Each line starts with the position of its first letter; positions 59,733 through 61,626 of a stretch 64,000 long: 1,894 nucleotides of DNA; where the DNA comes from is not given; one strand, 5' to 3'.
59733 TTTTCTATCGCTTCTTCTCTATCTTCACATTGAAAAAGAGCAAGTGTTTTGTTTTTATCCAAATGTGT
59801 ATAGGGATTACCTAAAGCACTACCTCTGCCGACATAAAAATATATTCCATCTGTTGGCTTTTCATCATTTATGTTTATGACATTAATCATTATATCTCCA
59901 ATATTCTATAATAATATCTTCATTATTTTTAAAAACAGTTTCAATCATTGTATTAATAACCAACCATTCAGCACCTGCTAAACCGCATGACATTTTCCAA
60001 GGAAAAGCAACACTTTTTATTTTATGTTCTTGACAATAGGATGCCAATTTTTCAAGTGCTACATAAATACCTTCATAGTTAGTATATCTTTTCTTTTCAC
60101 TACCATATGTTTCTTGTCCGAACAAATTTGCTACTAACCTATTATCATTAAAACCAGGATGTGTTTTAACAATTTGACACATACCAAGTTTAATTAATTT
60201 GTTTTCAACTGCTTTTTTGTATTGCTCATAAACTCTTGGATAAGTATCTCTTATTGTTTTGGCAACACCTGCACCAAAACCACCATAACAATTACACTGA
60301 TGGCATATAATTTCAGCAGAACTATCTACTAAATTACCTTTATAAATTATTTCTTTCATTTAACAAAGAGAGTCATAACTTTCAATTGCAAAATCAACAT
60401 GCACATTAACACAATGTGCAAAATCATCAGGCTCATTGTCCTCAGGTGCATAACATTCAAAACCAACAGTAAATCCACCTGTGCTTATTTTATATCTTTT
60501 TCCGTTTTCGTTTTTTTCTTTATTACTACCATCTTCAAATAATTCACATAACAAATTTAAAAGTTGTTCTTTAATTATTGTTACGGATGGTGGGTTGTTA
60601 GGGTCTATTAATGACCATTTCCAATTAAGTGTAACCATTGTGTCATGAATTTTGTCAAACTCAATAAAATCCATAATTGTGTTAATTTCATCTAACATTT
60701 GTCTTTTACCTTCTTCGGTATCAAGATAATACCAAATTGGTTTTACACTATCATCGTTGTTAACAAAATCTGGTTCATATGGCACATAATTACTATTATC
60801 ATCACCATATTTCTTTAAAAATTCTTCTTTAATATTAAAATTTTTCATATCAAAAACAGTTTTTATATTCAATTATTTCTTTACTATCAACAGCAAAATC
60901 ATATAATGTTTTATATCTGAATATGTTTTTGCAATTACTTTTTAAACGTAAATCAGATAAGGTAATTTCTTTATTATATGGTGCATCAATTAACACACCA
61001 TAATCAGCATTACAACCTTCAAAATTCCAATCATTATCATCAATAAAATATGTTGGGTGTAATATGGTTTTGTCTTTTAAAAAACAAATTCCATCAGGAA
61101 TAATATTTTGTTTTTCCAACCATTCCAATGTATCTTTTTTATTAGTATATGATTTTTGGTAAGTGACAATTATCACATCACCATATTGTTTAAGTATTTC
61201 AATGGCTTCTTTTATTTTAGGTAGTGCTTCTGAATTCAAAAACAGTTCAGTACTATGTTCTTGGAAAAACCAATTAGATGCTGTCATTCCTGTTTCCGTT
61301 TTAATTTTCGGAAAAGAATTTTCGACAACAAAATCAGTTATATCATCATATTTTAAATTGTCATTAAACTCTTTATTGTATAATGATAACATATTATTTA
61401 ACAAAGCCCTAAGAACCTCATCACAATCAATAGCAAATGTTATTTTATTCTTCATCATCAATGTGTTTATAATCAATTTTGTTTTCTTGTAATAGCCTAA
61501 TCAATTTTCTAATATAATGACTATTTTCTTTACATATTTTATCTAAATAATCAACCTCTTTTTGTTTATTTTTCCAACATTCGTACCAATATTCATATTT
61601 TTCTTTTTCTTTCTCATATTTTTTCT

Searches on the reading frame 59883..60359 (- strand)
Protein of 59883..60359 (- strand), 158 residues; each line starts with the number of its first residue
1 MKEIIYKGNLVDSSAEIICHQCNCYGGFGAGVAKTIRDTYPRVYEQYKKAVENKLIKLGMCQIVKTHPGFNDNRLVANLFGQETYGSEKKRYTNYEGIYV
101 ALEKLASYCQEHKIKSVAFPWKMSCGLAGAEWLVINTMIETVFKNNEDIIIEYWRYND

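Call 80: search_protein_families(library=pfam, proteins=[window:59883-60359:-], max_evalue=0.001)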
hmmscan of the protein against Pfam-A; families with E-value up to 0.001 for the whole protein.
window:59883-60359:- (158 aa): 1 family
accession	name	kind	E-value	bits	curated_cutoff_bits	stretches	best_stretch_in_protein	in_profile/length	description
PF01661.27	Macro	-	2.7e-10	40.7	22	1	20-132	2-111/118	Macro domain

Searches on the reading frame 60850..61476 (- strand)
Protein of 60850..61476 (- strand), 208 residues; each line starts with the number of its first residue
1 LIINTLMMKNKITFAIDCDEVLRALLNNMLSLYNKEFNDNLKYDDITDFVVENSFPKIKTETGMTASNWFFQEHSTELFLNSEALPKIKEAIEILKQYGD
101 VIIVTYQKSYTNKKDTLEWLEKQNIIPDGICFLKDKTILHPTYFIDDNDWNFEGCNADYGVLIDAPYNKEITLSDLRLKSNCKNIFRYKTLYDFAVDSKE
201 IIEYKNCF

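Call 80: search_protein_families(library=pfam, proteins=[window:60850-61476:-], max_evalue=0.001)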
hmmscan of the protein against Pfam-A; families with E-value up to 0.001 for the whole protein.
window:60850-61476:- (208 aa): 1 family
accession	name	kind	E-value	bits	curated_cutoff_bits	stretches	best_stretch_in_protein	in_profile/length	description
PF06941.18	NT5C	-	1.9e-17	64.2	24.8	1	14-172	4-159/180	5' nucleotidase, deoxy (Pyrimidine), cytosolic type C protein (NT5C)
